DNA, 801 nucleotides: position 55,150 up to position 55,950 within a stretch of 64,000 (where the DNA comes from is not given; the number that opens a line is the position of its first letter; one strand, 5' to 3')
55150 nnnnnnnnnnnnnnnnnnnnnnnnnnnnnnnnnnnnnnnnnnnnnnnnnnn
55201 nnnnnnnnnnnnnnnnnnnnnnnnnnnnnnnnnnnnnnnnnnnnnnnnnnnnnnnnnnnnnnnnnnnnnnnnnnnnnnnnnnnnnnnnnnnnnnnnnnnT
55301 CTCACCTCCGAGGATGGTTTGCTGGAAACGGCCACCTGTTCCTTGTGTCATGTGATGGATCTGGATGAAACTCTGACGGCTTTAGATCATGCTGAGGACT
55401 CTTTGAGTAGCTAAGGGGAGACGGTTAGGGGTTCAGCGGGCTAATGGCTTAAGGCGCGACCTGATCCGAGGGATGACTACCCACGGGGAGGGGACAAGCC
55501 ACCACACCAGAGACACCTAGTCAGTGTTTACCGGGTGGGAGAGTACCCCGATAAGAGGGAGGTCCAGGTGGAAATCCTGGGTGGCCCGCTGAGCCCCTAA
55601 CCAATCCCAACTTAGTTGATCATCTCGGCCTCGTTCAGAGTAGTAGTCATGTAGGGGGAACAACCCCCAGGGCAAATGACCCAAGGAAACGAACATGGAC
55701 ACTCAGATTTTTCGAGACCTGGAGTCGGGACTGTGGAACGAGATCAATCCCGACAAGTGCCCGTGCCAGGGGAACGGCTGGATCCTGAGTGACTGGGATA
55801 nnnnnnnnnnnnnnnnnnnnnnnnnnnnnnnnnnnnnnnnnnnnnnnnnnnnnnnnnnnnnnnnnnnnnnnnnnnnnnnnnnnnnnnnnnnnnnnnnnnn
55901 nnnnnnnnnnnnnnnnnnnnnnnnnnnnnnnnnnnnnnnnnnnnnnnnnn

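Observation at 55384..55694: Promoter-driven, ORF-free, highly structured region: candidate novel ncRNA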

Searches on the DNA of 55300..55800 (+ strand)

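Call 5: search_rna_families(source=window, start=55300, end=55800, threshold=evalue, max_evalue=10, show_alignments=3)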
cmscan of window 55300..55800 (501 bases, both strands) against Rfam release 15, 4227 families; matches with E-value up to 10: 3.
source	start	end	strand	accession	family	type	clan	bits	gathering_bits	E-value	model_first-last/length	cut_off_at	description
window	55307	55408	+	RF01513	Afu_335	Gene; snRNA; snoRNA; CD-box;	-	14.2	50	6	1-96/96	no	A. fumigatus snoRNA Afu_335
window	55306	55379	+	RF01516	v-snoRNA-1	Gene; snRNA; snoRNA; CD-box;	-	12.7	75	6.4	1-65/65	no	Human herpesvirus 1 small nucleolar RNA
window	55654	55668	+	RF03092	Ocean-VII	Gene; sRNA;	-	10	53.5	4.9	21-35/41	no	Ocean-VII RNA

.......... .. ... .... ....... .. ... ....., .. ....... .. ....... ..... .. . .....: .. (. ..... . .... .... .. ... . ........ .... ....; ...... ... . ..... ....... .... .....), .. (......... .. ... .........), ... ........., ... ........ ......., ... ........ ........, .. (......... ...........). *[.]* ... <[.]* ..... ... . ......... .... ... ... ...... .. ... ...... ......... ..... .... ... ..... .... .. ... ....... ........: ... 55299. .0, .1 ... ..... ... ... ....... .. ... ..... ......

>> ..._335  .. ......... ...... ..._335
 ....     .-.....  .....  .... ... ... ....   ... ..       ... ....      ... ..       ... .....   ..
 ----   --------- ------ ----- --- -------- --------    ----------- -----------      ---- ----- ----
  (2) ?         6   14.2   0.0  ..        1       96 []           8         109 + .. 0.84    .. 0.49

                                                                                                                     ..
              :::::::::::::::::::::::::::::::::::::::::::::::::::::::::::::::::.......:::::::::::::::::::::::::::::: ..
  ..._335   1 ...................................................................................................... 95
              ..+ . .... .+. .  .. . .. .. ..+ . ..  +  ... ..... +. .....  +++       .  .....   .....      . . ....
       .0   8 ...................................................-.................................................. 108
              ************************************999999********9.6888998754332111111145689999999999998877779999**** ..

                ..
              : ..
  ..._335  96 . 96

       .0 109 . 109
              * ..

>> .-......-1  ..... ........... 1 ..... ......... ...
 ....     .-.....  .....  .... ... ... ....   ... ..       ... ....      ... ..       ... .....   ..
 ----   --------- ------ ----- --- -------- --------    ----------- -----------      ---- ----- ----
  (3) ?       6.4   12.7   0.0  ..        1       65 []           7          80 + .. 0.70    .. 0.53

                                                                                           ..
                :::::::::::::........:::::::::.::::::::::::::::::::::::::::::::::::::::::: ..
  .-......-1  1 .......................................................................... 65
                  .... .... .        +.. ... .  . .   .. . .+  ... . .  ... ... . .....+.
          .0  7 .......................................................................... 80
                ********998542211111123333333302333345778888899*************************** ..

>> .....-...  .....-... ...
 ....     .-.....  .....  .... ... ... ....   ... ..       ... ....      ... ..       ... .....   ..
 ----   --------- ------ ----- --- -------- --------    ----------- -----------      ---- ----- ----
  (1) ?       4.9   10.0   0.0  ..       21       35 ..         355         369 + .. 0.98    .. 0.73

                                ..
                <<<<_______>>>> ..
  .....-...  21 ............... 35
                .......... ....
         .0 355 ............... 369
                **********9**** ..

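Call 44: search_dna_similar(query=window:55380-55700:+, collection=phages, mode=distant, max_evalue=1)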
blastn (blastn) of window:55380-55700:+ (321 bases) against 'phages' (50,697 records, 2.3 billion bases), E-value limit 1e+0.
No match.

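Call 58: build_rna_model(alignment_id=A4, structure=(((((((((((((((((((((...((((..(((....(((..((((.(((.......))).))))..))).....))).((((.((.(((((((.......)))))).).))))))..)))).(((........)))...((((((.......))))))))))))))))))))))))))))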
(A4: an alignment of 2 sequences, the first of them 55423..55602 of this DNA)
Model R1 built from alignment A4 (2 sequences, 180 columns); structure: as given.
model positions 180; base pairs 60; branch points 3; effective number of sequences 0.55; information 0.59 bits per position. Calibrated on 0.2 Mb of random sequence (short: E-values are rough).
structure used (alignment columns):
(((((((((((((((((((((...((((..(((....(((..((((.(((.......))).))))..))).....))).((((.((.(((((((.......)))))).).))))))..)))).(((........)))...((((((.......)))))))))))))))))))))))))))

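Call 59: search_with_rna_model(model_id=R1, sources=[window, L004, L005, L006, L007, L008, L009, L010, L011, L130, L131, L132, L133], max_evalue=10, show_alignments=4, make_alignment=false)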
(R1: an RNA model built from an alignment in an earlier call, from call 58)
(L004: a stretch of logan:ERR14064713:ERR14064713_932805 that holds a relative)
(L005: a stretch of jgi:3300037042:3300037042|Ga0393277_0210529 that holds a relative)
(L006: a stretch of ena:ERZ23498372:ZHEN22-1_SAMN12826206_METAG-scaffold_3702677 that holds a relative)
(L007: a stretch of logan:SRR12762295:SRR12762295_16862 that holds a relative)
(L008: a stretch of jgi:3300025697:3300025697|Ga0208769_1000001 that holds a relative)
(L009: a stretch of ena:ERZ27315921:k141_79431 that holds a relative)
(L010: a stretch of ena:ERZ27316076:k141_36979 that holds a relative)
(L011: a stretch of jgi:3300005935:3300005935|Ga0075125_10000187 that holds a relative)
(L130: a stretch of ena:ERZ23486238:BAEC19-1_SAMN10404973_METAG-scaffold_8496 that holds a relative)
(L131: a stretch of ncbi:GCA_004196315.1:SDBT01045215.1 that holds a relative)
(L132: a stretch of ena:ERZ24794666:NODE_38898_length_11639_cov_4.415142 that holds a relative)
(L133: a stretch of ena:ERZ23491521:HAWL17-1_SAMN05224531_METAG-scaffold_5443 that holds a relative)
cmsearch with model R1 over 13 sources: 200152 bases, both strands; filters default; matches with E-value up to 10: 9.
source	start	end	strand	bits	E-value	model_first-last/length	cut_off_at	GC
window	55423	55602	+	225.9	1.9e-52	1-180/180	no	0.61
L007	17001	17189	+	58.1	4.4e-12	1-180/180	no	0.56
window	55423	55602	-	30.8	1.6e-05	1-180/180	no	0.61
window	29828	29865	+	16.3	0.051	1-180/180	no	0.42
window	27536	27571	-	14.7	0.12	1-180/180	no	0.67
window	28170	28189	+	10.3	1.4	1-180/180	no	0.5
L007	17339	17445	+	8.9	3.1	1-180/180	no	0.62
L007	14164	14226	+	8.2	4.5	1-180/180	no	0.65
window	24359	24384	+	8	5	42-67/180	no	0.58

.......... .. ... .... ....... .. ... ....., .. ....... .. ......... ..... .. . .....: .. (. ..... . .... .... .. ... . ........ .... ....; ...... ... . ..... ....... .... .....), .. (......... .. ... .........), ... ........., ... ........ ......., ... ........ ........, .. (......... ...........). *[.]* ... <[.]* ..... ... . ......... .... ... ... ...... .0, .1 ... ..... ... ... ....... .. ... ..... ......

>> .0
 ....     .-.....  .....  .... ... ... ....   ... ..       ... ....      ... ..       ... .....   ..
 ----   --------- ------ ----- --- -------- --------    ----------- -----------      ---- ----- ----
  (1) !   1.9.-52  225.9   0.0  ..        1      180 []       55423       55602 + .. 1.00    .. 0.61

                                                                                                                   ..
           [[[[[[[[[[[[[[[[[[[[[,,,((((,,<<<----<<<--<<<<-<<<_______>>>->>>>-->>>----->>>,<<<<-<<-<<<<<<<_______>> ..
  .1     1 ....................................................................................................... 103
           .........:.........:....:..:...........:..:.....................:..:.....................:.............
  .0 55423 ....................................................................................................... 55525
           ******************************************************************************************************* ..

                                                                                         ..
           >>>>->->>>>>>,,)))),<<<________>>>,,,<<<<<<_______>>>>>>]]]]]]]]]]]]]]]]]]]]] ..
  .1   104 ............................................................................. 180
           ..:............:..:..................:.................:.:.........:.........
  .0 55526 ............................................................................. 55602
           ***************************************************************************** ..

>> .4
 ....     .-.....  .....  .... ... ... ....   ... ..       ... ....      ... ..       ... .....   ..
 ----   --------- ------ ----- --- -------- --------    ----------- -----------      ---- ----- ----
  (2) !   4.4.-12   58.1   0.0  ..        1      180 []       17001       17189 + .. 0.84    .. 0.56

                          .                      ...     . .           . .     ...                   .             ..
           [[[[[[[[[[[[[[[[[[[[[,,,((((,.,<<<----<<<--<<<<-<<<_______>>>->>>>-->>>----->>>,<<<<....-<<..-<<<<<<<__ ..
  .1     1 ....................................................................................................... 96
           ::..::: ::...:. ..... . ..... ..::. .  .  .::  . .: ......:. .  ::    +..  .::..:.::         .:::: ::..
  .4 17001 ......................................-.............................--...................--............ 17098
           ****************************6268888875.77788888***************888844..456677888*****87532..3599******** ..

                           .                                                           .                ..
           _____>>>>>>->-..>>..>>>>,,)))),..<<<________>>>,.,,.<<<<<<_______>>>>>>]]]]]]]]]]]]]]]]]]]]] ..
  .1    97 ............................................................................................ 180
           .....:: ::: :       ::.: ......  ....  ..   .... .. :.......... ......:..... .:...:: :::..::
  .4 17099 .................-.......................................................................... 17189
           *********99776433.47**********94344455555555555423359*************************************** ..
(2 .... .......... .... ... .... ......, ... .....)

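Call 66: search_with_rna_model(model_id=R1, sources=[L134, L135, L136, L137, L138, L139, L140, L141, L142, L143, L144, L145, L146, L147, L148, L149, L017, L043, L051, L046, L037, L054, L101, L102, L128, L049, L079, L065], max_evalue=1)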
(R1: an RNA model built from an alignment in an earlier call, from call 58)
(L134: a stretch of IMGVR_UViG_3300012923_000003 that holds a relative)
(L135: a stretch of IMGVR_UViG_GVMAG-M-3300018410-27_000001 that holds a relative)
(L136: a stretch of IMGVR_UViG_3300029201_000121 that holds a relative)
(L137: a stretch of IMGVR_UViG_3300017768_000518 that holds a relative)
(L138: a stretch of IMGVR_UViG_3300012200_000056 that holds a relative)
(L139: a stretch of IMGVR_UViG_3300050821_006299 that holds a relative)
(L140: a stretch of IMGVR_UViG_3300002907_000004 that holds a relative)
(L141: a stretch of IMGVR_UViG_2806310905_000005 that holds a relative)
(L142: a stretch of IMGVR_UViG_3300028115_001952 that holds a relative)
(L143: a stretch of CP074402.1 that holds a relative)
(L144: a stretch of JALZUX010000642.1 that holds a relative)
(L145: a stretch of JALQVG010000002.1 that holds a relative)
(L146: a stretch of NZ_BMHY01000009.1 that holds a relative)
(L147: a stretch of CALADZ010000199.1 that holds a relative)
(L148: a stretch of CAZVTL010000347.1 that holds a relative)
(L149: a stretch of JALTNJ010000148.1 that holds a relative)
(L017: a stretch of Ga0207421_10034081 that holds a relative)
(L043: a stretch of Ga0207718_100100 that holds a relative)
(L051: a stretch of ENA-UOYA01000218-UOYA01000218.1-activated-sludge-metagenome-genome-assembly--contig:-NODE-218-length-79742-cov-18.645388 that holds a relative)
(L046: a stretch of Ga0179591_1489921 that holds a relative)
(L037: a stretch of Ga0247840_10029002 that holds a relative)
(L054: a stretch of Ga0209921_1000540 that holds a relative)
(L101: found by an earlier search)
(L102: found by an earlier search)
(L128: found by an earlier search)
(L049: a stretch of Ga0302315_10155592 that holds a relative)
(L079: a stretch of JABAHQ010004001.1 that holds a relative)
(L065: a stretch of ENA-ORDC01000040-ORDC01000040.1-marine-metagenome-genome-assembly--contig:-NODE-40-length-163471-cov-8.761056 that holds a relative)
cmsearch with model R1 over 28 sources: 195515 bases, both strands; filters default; matches with E-value up to 1: 2.
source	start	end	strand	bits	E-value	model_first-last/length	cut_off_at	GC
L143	2060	2100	+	19.1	0.01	1-180/180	no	0.8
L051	918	939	+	12.9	0.32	138-159/180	no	0.64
